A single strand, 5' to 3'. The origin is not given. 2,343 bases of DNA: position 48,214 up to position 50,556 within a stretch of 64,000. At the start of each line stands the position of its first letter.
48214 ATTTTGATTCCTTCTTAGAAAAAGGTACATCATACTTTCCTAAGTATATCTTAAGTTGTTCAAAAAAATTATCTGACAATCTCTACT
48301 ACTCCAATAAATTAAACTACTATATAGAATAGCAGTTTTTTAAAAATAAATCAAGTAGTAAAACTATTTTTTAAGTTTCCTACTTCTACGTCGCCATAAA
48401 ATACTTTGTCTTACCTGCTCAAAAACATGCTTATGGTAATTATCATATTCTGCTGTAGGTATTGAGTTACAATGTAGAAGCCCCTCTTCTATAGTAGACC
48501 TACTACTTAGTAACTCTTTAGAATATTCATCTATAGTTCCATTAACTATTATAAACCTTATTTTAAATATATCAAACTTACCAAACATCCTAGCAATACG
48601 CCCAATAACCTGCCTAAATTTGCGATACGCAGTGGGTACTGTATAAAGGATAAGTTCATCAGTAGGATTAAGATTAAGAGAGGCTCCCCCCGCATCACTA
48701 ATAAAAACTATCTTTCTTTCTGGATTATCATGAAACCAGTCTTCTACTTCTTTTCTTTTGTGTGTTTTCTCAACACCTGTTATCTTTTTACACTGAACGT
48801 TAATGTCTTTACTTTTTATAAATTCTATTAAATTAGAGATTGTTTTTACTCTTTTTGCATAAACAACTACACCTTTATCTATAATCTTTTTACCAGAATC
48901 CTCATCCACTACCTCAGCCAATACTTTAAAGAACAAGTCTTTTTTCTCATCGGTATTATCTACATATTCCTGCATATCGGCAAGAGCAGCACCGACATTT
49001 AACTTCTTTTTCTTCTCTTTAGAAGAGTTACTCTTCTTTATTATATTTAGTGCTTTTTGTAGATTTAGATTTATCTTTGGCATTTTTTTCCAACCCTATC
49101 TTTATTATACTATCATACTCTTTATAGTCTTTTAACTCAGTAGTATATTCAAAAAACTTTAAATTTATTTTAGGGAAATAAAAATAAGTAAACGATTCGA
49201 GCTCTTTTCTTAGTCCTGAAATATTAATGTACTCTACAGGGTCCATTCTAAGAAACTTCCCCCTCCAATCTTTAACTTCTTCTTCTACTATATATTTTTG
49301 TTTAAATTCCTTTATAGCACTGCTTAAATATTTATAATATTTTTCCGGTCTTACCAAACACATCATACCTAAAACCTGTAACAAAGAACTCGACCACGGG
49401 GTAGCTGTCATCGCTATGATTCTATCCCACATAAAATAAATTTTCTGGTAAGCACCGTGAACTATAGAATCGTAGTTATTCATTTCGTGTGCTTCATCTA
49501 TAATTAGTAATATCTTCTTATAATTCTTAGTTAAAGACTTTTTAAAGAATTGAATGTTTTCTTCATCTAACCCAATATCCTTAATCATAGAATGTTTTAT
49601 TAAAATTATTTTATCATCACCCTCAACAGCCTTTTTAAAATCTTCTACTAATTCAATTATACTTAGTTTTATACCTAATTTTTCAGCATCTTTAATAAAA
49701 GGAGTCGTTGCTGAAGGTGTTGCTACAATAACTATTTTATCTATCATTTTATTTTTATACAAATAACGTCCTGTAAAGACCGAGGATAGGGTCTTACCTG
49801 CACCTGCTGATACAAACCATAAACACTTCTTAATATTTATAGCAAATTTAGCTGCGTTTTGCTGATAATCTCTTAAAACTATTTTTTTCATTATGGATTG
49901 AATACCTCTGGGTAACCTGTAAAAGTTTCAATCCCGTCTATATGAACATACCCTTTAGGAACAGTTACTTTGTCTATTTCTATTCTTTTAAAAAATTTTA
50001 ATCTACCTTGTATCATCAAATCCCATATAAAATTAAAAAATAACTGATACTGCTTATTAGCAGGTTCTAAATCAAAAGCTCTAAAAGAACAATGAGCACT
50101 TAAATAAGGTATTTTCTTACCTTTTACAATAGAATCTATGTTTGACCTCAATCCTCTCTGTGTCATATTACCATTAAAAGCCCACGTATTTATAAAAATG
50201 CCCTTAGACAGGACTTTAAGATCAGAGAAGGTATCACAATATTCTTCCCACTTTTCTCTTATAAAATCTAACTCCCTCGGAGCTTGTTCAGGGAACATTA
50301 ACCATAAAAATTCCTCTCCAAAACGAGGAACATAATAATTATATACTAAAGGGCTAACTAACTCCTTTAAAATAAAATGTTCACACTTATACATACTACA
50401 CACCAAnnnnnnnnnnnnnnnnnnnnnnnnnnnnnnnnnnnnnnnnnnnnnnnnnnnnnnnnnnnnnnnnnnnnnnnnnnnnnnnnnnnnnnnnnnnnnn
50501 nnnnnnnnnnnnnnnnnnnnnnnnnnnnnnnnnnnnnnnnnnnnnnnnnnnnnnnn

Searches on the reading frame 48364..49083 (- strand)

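Call 3: search_protein_families(library=pfam, proteins=[window:48364-49083:-], max_evalue=0.01)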
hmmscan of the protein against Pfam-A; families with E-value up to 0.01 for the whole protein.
window:48364-49083:- (239 aa): 2 families
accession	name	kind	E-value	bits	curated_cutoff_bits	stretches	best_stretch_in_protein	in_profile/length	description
PF00271.37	Helicase_C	-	1.4e-10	41.9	23.5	1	68-166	14-109/110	Helicase conserved C-terminal domain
PF16203.11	ERCC3_RAD25_C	-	0.0025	17.6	27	1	92-166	76-151/248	ERCC3/RAD25/XPB C-terminal helicase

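Call 4: search_protein_families(library=phrogs, proteins=[window:48364-49083:-], max_evalue=0.01)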
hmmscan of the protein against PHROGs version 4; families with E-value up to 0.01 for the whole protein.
window:48364-49083:- (239 aa): 3 families
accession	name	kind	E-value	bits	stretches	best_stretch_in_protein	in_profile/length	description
phrog_62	-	DNA, RNA and nucleotide metabolism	8e-11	41.1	1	51-194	990-1124/1881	DNA helicase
phrog_16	-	DNA, RNA and nucleotide metabolism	3.3e-06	26.6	1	35-179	470-595/986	DNA helicase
phrog_17725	-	unknown function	0.0023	17.9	0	123-199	234-309/317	-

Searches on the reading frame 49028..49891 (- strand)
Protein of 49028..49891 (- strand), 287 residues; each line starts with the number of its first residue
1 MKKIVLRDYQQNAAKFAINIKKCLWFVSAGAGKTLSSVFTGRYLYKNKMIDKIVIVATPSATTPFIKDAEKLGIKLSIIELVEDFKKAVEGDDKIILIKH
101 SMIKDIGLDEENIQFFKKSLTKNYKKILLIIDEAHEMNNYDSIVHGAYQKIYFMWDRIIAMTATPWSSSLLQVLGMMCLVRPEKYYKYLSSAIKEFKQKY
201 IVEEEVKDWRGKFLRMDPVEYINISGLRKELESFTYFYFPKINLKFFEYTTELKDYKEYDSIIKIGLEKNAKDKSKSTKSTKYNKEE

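Call 3: search_protein_families(library=pfam, proteins=[window:49028-49891:-], max_evalue=0.01)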
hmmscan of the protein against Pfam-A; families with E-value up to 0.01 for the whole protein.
window:49028-49891:- (287 aa): 5 families
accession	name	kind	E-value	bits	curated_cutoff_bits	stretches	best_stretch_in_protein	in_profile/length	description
PF04851.21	ResIII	-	3.8e-11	43.6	22.5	1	4-165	2-162/164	Type III restriction enzyme, res subunit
PF00176.29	SNF2-rel_dom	-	7.4e-07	29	24.9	1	26-201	23-194/290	SNF2-related domain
PF00270.35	DEAD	-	7e-06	26.3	26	1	8-166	2-161/167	DEAD/DEAH box helicase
PF18766.7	SWI2_SNF2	-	3e-05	24.2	26.7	1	28-167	26-157/221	SWI2/SNF2 ATPase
PF13245.12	AAA_19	-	0.0019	18.8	25.1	1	10-138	1-103/134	AAA domain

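Call 4: search_protein_families(library=phrogs, proteins=[window:49028-49891:-], max_evalue=0.01)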
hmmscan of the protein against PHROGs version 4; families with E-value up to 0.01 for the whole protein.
window:49028-49891:- (287 aa): 4 families
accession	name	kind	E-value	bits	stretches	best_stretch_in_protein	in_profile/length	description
phrog_62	-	DNA, RNA and nucleotide metabolism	1.7e-24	86.4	1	1-215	692-895/1881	DNA helicase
phrog_16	-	DNA, RNA and nucleotide metabolism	2.7e-10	40.1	1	2-183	269-438/986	DNA helicase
phrog_24008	-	DNA, RNA and nucleotide metabolism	4.7e-08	32.4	1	3-181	478-649/1006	helicase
phrog_170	-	other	0.0014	19.1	1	7-62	77-132/323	PhoH-like phosphate starvation-inducible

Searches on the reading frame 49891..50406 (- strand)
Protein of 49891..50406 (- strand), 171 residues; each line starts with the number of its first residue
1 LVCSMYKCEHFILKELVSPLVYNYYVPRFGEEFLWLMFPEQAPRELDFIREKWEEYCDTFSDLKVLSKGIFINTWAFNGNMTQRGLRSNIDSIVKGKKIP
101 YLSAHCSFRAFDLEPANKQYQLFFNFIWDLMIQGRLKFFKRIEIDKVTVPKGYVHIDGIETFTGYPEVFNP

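Call 3: search_protein_families(library=pfam, proteins=[window:49891-50406:-], max_evalue=0.01)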
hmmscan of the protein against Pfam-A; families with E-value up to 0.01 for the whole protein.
window:49891-50406:- (171 aa): 0 families

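Call 4: search_protein_families(library=phrogs, proteins=[window:49891-50406:-], max_evalue=0.01)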
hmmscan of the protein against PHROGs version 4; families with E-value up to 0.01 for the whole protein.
window:49891-50406:- (171 aa): 0 families

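Call 34: search_protein_families(library=ncbifam, proteins=[window:49891-50406:-], max_evalue=0.01)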
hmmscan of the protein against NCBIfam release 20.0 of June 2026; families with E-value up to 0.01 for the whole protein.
window:49891-50406:- (171 aa): 0 families

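Call 47: find_homologous_proteins(query=window:49891-50406:-)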
Query window:49891-50406:- (171 aa): 3 proteins with E <= 0.001 among 11 candidates.
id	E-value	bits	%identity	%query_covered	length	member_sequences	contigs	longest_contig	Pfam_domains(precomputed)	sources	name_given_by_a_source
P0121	3.6e-112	390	100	98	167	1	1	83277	-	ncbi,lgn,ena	-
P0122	4.6e-72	260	66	98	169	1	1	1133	-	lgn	-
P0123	8.7e-22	96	43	92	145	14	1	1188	-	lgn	-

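Call 51: search_solved_structures(query=A4, max_evalue=10, show_alignments=2)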
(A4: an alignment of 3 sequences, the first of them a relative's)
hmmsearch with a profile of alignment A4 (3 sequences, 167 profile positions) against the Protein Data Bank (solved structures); distinct sequences matched with E-value up to 10: 1.
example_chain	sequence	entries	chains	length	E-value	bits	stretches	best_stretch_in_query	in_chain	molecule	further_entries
9hcj_M0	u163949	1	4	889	0.4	13.9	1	64-140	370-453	Nuclear pore complex protein Nup98-Nup96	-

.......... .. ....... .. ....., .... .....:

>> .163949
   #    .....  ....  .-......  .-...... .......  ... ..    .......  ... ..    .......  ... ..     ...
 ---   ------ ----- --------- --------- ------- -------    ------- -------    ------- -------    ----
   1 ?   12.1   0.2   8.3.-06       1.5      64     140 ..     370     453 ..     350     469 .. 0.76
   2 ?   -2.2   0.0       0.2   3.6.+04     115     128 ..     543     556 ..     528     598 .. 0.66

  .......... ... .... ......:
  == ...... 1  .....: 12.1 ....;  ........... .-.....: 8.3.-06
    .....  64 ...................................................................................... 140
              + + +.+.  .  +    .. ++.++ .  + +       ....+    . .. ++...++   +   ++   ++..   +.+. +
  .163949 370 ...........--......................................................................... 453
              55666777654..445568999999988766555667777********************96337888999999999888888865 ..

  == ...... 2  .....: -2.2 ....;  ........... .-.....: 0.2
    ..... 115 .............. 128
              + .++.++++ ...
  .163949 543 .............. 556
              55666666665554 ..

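Call 58: predict_structure(alignment_id=A4)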
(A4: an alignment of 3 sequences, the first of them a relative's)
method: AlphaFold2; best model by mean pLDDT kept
length: 167 residues; sequences in the alignment: 3
mean_pLDDT: 57.2   pTM: 0.61
mean pLDDT of the five models: 57.2, 52.3, 51.4, 49.8, 49.6
residues with pLDDT >= 90: 0; 70-90: 62; 50-70: 31; < 50: 74
segments of 3 or more residues with pLDDT < 50: 68-112, 140-167
pLDDT, mean of each block of 10 residues (from residue 1): 79 68 81 75 83 75 50 37 40 32 30 60 76 62 40 40 38
secondary structure, 60 per line:
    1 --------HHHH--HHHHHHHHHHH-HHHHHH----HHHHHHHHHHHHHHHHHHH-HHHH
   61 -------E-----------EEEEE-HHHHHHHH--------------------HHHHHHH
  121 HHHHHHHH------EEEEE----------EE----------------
elements in order: H9-12 H15-25 H27-32 H37-55 H57-60 E80-84 H86-93 H114-128 E135-139

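Call 59: search_protein_families(library=pfam, proteins=[P0121, P0122, P0123], max_evalue=10)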
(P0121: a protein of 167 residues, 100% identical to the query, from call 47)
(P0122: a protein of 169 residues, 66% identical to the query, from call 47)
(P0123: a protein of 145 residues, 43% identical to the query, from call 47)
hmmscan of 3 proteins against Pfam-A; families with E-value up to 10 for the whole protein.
P0121 (167 aa): 0 families

P0122 (169 aa): 0 families

P0123 (145 aa): 1 family
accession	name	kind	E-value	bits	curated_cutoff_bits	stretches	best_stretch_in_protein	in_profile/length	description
PF08291.16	Peptidase_M15_3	-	0.18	12.4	23.2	0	32-51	27-46/108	Peptidase M15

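Call 61: search_dna_similar(query=window:49891-50406:-, collection=phages, mode=protein, max_evalue=1, max_rows=15)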
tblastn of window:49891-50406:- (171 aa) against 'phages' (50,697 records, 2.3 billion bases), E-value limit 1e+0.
Records with a match: 74; places in all: 74; records where one place covers at least 80% of the query: 28.
Best place of each record, by identity: <60% 74.
By first word of the organism name: Vibrio 54; Polaribacter 13; uncultured 3; Bacteriophage 2; Bacteroides 1; phage 1.
By host as written in the record: - 27; Polaribacter sp. HaHaR_3_91 11; Vibrio parahaemolyticus 5; Vibrio sp. 4; Vibrio harveyi 3; Polaribacter sp. R2A056_3_33 2; Vibrio parahaemolyticus VP.10806 2; Vibrio alginolyticus NBRC 15630 = ATCC 17749 2; and 14 more.
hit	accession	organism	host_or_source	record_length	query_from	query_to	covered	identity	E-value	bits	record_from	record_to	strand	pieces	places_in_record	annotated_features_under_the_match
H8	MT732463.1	Polaribacter phage Freya_1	Polaribacter sp. HaHaR_3_91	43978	5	157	89%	28.8%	3e-8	57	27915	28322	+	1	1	hypothetical protein (x2)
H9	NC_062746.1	Polaribacter phage Freya_1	Polaribacter sp. HaHaR_3_91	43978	5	157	89%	28.8%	3e-8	57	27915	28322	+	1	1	hypothetical protein (x2)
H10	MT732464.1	Polaribacter phage Freya_2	Polaribacter sp. HaHaR_3_91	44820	5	157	89%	28.8%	3e-8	57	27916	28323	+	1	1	hypothetical protein (x2)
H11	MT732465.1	Polaribacter phage Freya_3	Polaribacter sp. HaHaR_3_91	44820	5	157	89%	28.8%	3e-8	57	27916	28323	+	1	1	hypothetical protein (x2)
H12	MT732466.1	Polaribacter phage Freya_4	Polaribacter sp. HaHaR_3_91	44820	5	157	89%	28.8%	3e-8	57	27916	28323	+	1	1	hypothetical protein (x2)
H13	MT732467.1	Polaribacter phage Freya_5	Polaribacter sp. HaHaR_3_91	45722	5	157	89%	28.8%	3e-8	57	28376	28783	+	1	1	hypothetical protein (x2)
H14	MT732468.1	Polaribacter phage Freya_6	Polaribacter sp. HaHaR_3_91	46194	5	157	89%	28.8%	3e-8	57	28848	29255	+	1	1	hypothetical protein (x2)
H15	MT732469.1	Polaribacter phage Freya_7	Polaribacter sp. HaHaR_3_91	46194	5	157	89%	28.8%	3e-8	57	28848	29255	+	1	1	hypothetical protein (x2)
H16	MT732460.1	Polaribacter phage Danklef_3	Polaribacter sp. R2A056_3_33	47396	5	157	89%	28.8%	3e-8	57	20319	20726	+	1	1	hypothetical protein (x2)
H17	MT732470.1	Polaribacter phage Freya_8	Polaribacter sp. HaHaR_3_91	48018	5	157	89%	28.8%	3e-8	57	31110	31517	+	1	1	hypothetical protein (x2)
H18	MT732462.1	Polaribacter phage Danklef_5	Polaribacter sp. R2A056_3_33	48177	5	157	89%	28.8%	3e-8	57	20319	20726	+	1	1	hypothetical protein (x2)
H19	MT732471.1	Polaribacter phage Freya_9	Polaribacter sp. HaHaR_3_91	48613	5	157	89%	28.8%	3e-8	57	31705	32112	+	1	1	hypothetical protein (x2)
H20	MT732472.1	Polaribacter phage Freya_10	Polaribacter sp. HaHaR_3_91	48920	5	157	89%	28.8%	3e-8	57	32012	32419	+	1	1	hypothetical protein (x2)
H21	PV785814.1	Vibrio phage QD01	Vibrio natriegens Vmax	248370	5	157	89%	28.5%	5e-4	45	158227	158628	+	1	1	hypothetical protein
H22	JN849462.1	Vibrio phage phi-pp2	Vibrio parahaemolyticus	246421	5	157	89%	27.2%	3e-3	43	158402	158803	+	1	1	hypothetical protein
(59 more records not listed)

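Call 74: search_protein_representatives(alignment_id=A4)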
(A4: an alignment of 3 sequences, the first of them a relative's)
Query: 3 sequences, 167 profile positions. Proteins with E-value up to 0.001 (for the whole library): 273; up to 1e-10: 53; up to 1e-30: 7. The best 150 are listed.
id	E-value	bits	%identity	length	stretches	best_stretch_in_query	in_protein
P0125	2.2e-62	226.3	-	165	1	1-165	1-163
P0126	1.1e-42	162.2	-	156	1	1-167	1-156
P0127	4.1e-42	160.3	-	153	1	1-166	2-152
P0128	5.4e-37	143.7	-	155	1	1-165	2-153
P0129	7.8e-37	143.2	-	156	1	1-159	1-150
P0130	1.1e-36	142.7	-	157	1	2-166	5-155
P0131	2.4e-36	141.6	-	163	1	1-159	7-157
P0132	8.0e-29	117.1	-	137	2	1-91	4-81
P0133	8.7e-29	117.0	-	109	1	1-119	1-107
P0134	9.0e-28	113.7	-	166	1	1-165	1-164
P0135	9.8e-27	110.3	-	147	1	4-165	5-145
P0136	2.0e-25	106.1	-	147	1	1-156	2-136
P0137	6.7e-25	104.3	-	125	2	72-164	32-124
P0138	1.1e-24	103.6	-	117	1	1-113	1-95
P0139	4.7e-23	98.3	-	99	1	1-93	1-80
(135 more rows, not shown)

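Call 76: search_protein_families(library=pfam, alignment_id=A5, max_evalue=0.01)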
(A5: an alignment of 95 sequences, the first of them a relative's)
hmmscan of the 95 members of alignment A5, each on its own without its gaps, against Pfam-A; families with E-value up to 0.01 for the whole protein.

A. member 1, P0121 (167 aa): 0 families

B. families by the number of members that match (of 95 scanned): 10 families
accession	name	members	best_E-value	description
PF08291.16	Peptidase_M15_3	29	1.4e-07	Peptidase M15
PF13539.11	Peptidase_M15_4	8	0.00098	D-alanyl-D-alanine carboxypeptidase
PF05951.18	Peptidase_M15_2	7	0.00064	Bacterial protein of unknown function (DUF882)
PF14890.11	Intein_splicing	1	3.4e-08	Intein splicing domain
PF21722.4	Gly_rich_2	1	2.6e-05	Glycine-rich domain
PF14528.11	LAGLIDADG_3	1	0.00013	LAGLIDADG-like domain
PF12712.13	DUF3805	1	0.0015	Domain of unknown function (DUF3805)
PF14590.12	DUF4447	1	0.0027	Domain of unknown function (DUF4447)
PF03256.22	ANAPC10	1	0.0041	Anaphase-promoting complex, subunit 10 (APC10)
PF07342.17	TscT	1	0.0075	TscT toxin protein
